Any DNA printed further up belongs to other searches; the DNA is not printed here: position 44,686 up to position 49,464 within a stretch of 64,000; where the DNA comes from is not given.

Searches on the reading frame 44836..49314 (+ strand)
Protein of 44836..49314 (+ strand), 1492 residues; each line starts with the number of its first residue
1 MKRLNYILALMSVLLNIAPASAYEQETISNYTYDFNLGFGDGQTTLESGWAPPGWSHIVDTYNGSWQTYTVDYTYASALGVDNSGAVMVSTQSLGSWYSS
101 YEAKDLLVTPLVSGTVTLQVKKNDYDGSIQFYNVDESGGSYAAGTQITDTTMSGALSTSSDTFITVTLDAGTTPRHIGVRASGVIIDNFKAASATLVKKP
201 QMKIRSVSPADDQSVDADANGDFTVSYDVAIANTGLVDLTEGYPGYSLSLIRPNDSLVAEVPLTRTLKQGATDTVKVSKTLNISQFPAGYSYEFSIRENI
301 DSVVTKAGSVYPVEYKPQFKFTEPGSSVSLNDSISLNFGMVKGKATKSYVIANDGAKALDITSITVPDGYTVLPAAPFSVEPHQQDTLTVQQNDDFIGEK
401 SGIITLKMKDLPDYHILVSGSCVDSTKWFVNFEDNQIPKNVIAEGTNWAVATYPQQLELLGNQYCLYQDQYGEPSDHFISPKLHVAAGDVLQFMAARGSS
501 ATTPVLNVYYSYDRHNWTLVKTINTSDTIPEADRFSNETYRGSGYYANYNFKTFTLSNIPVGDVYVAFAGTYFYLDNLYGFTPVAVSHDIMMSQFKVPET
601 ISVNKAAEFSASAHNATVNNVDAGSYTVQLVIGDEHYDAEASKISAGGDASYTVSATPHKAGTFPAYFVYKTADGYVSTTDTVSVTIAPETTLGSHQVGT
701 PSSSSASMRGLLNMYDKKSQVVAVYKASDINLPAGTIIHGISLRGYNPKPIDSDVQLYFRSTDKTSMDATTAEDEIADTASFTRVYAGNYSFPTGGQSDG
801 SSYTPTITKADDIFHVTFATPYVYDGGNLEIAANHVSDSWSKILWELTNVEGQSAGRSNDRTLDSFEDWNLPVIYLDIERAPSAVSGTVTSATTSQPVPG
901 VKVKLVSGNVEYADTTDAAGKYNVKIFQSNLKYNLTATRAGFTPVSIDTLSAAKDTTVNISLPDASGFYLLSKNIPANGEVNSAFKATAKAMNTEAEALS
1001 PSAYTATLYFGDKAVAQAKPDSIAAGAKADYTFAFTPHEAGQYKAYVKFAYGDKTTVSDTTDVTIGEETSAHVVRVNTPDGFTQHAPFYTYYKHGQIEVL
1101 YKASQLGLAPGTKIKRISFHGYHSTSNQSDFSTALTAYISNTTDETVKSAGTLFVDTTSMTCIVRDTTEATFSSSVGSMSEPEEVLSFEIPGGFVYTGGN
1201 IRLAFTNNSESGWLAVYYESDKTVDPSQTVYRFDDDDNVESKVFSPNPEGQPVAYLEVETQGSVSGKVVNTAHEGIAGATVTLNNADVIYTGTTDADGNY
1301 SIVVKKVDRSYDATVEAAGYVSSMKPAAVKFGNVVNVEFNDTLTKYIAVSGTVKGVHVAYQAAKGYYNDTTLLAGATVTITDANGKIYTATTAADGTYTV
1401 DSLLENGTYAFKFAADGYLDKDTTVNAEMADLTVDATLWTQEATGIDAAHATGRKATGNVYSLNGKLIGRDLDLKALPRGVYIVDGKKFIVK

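Call 18: search_protein_families(library=ncbifam, proteins=[window:44836-49314:+], max_evalue=0.01)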
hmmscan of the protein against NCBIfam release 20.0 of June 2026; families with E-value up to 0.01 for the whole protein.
window:44836-49314:+ (1492 aa): 4 families
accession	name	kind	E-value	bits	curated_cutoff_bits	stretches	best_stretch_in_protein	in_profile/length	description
NF033510.3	Ca_tandemer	repeat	1.2e-05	25.5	50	1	1371-1401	39-68/96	Ca2+-stabilized repeat-containing adhesin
NF058648.1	ECF_sub_HI1622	equivalog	0.00087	19.3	100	0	1262-1331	25-97/180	NikL family nickel/cobalt ECF transporter subunit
NF012200.0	choice_anch_D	domain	0.0053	17.3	45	1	327-409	16-104/108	choice-of-anchor D domain-containing protein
TIGR04183.1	Por_Secre_tail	domain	0.0088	16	23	0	1372-1415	17-60/72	T9SS type A sorting domain-containing protein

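Call 19: search_protein_families(library=pfam, proteins=[window:44836-49314:+], max_evalue=0.1)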
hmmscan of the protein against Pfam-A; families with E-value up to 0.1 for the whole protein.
window:44836-49314:+ (1492 aa): 14 families
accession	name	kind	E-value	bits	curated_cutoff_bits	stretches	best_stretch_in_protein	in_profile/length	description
PF13620.12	CarboxypepD_reg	-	2.5e-27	95.4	32.3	3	885-962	2-81/82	Carboxypeptidase regulatory-like domain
PF13715.12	CarbopepD_reg_2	-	1.5e-15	57.4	32.2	3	885-964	1-78/88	CarboxypepD_reg-like domain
PF17936.7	Big_6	-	2.5e-06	28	27.6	2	1374-1401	23-51/83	Bacterial Ig domain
PF11974.14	bMG3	-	8.6e-05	22.9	34.9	0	888-925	18-57/103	Bacterial alpha-2-macroglobulin MG3 domain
PF22902.2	NOMO1-like_9th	-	0.00014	22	27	1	893-943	8-61/75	BOS complex subunit NOMO1-like, beta sandwich domain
PF17802.7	SpaA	-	0.00019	21.9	23.1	1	1367-1426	10-73/91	Prealbumin-like fold domain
PF00630.25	Filamin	-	0.0002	22.6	26.9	0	602-663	18-75/93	Filamin/ABP280 repeat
PF22544.2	HYDIN_VesB_CFA65-like_Ig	-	0.0003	21.4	25.5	0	335-388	9-58/100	HYDIN/CFA65/VesB-like, Ig-like domain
PF17210.9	SdrD_B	-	0.00041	21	29.7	2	1373-1436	24-85/112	SdrD B-like domain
PF22058.2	X25_BaPul_like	-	0.01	16.3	27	0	1391-1434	28-69/87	Pullulanase X25 domain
PF07705.17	CARDB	-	0.027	15.1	22.7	0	975-1049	11-83/101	CARDB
PF05688.17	BIg21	-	0.028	15.4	27.4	0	1262-1306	39-78/109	Bacterial Immunoglobulin-like 21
PF25020.1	TTR_TEN1-4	-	0.029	14.7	27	0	1264-1304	9-49/86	Teneurin TTR-like domain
PF10618.14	Tail_tube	-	0.065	13.6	23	0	1367-1416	65-113/117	Phage tail tube protein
